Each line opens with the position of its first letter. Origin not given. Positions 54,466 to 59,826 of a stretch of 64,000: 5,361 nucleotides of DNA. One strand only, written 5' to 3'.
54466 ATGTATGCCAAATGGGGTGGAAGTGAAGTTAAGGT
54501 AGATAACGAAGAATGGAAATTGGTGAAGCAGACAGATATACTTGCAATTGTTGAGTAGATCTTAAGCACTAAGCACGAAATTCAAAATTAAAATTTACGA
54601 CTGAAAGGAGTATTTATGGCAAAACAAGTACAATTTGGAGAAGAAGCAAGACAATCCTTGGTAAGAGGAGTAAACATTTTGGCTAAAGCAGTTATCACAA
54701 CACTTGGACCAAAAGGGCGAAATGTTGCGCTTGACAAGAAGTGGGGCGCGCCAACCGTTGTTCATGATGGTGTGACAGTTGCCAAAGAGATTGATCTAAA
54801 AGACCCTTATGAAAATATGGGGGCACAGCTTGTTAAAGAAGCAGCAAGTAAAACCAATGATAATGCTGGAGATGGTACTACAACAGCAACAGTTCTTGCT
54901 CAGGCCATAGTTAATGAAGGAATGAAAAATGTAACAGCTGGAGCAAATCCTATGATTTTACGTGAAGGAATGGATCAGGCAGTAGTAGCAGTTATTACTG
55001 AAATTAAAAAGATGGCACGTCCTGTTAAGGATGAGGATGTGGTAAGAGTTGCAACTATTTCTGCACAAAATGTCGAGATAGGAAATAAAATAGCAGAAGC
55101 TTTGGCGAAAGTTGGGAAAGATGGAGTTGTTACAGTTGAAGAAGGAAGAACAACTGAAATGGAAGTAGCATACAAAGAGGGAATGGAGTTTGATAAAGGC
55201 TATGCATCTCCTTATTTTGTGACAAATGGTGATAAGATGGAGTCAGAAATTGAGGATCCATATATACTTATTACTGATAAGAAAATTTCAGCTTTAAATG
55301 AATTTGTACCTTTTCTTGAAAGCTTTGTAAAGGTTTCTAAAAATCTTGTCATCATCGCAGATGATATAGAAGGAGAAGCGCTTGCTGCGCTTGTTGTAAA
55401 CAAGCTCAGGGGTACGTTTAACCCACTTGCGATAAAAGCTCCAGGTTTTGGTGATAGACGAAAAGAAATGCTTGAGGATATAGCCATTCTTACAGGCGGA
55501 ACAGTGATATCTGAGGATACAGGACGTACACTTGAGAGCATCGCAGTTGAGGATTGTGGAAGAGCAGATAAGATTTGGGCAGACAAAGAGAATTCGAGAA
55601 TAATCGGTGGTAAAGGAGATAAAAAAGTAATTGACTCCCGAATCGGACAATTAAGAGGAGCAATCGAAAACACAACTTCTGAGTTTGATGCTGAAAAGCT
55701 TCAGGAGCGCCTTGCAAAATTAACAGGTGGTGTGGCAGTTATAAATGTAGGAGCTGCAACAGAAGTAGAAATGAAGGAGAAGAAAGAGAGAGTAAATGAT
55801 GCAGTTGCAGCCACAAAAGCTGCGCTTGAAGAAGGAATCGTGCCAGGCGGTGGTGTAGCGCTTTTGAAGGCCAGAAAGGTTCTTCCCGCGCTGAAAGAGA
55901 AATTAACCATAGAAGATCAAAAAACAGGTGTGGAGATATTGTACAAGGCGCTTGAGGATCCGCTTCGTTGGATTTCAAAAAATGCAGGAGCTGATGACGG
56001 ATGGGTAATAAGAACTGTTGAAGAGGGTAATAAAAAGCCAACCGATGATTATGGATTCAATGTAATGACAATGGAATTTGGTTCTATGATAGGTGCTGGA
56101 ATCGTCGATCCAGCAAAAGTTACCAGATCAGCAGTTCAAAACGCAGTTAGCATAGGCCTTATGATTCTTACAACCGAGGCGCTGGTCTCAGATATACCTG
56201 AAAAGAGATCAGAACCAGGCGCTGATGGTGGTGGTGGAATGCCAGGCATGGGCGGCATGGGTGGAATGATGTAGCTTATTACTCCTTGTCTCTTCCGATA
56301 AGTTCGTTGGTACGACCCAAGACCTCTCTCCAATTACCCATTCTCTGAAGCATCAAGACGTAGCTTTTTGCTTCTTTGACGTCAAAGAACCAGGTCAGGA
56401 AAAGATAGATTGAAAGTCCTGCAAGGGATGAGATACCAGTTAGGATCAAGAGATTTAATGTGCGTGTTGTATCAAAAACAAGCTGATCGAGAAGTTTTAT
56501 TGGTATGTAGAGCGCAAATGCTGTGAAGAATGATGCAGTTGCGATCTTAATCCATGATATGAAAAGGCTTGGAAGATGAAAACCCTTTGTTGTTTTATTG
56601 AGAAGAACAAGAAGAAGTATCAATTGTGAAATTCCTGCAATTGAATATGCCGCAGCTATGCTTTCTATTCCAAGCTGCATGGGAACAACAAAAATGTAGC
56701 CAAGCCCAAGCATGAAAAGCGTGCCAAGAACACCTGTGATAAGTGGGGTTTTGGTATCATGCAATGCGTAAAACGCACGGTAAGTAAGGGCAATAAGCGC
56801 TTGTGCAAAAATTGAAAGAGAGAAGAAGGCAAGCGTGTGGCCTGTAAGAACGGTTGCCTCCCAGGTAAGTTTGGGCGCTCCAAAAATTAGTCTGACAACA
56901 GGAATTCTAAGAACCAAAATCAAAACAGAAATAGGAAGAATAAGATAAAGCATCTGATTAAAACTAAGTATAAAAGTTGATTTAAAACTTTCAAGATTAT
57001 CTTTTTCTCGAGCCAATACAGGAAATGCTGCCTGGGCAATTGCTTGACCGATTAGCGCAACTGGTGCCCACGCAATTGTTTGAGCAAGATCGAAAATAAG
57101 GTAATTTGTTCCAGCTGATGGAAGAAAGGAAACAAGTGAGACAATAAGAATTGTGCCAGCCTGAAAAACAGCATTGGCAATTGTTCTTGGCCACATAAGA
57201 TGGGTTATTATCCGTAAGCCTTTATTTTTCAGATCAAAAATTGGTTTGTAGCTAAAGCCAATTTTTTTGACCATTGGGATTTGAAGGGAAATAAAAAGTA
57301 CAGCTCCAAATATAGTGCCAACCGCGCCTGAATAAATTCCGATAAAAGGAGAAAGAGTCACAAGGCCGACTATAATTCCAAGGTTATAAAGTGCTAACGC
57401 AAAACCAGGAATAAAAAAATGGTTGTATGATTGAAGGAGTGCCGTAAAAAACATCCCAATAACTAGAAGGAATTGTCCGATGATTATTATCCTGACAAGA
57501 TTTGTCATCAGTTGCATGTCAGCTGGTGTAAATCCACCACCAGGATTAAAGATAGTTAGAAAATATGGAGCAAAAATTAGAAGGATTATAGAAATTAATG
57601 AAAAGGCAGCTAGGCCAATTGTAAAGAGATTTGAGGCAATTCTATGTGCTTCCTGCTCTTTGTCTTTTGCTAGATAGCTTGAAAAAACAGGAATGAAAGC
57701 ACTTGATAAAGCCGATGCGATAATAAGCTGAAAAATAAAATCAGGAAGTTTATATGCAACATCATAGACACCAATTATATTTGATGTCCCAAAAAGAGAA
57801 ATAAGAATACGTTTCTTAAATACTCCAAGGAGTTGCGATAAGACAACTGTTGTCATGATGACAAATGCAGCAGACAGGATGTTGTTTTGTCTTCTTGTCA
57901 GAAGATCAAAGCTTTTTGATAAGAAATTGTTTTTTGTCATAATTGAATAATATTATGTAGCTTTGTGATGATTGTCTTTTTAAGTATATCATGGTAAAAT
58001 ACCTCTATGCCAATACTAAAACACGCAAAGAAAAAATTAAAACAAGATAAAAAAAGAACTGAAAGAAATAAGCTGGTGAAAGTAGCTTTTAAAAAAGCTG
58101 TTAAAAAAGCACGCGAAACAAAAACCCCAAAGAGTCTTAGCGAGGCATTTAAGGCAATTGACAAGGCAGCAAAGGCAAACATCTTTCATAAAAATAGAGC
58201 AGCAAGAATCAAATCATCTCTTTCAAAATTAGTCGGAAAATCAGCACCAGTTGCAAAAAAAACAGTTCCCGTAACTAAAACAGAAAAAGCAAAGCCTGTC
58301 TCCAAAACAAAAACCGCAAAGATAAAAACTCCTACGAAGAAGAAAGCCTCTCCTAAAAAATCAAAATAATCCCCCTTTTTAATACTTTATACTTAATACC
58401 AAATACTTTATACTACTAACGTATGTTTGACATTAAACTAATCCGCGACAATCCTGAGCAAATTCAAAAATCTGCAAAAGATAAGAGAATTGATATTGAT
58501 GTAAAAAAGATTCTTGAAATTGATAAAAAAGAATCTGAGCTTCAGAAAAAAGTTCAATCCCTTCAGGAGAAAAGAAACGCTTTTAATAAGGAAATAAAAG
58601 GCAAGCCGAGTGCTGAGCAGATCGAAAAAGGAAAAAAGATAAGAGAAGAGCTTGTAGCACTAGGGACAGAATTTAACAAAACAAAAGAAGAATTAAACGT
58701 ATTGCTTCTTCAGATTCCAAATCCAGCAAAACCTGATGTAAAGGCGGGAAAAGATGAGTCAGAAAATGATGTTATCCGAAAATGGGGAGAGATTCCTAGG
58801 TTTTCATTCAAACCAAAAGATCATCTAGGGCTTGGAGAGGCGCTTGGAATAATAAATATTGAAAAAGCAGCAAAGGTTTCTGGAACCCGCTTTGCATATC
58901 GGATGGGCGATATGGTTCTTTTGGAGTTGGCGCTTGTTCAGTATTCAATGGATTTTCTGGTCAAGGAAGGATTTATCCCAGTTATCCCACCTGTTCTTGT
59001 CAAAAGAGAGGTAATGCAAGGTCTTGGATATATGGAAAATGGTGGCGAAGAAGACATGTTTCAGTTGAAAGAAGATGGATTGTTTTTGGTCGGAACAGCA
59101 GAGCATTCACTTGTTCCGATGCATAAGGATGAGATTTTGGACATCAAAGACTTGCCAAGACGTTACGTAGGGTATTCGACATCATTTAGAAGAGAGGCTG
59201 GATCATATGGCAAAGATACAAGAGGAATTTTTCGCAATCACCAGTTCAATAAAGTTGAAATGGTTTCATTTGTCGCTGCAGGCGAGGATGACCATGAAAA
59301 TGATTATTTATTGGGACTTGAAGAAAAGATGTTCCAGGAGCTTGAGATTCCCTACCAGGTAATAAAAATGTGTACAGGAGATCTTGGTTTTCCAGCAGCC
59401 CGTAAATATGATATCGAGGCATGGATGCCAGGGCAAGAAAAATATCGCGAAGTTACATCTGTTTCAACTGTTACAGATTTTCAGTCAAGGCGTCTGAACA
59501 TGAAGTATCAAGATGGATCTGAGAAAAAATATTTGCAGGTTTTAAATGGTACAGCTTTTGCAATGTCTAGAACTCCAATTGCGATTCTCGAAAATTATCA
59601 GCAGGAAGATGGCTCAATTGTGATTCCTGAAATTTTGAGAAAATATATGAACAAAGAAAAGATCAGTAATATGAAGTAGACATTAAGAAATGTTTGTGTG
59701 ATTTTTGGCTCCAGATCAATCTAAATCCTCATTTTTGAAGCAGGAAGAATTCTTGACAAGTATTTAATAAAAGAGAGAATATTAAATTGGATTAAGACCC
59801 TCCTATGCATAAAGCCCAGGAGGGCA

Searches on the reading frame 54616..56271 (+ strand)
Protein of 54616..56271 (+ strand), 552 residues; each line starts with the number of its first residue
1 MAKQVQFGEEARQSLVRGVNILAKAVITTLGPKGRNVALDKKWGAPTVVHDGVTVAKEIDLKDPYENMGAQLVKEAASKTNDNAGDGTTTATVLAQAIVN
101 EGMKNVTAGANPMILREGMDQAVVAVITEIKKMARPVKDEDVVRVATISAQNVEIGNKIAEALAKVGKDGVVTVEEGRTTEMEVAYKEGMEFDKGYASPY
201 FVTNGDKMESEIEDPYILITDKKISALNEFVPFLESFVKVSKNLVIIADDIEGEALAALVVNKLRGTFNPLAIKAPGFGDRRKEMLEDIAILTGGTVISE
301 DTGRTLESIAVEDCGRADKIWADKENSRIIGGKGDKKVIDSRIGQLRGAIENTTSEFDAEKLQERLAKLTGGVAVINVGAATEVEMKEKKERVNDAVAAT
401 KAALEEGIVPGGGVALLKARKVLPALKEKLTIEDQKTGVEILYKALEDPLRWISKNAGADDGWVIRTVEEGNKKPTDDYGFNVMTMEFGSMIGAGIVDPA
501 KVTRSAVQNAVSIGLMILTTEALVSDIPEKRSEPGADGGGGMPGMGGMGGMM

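Call 34: search_protein_families(library=pfam, proteins=[window:54616-56271:+], max_evalue=0.00001)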
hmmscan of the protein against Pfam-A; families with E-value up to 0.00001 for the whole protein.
window:54616-56271:+ (552 aa): 1 family
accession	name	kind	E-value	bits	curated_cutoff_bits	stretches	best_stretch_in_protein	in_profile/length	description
PF00118.29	Cpn60_TCP1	-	1.5e-72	245.3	34.3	1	22-526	1-488/490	TCP-1/cpn60 chaperonin family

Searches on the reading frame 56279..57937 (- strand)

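Call 34: search_protein_families(library=pfam, proteins=[window:56279-57937:-], max_evalue=0.00001)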
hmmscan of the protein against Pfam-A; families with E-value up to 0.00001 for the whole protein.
window:56279-57937:- (552 aa): 2 families
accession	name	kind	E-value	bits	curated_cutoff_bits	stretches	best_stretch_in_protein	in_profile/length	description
PF03023.19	MurJ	-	5.4e-61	207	27.4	1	47-480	3-433/451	Lipid II flippase MurJ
PF13440.11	Polysacc_synt_3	-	3.9e-08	33.3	23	1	96-354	42-286/293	Polysaccharide biosynthesis protein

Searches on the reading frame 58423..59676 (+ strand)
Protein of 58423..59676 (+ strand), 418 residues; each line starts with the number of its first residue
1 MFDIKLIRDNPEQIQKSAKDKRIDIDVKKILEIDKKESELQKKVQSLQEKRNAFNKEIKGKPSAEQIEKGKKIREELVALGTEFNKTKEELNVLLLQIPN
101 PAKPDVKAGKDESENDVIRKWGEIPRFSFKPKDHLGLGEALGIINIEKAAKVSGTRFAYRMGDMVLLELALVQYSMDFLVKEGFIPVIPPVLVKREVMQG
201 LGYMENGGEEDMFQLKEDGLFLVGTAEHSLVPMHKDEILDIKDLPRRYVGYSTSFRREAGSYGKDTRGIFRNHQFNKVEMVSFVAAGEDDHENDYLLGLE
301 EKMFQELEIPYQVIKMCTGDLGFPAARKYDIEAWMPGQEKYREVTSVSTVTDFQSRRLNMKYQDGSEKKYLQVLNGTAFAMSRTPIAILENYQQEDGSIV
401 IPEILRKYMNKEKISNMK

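Call 34: search_protein_families(library=pfam, proteins=[window:58423-59676:+], max_evalue=0.00001)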
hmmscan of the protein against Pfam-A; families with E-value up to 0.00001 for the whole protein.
window:58423-59676:+ (418 aa): 2 families
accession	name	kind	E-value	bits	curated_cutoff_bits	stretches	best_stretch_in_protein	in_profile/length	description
PF00587.30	tRNA-synt_2b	-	2.3e-32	112.9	29.3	1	217-392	8-179/179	tRNA synthetase class II core domain (G, H, P, S and T)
PF02403.27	Seryl_tRNA_N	-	1.4e-19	70.8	28.2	1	1-100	1-106/108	Seryl-tRNA synthetase N-terminal domain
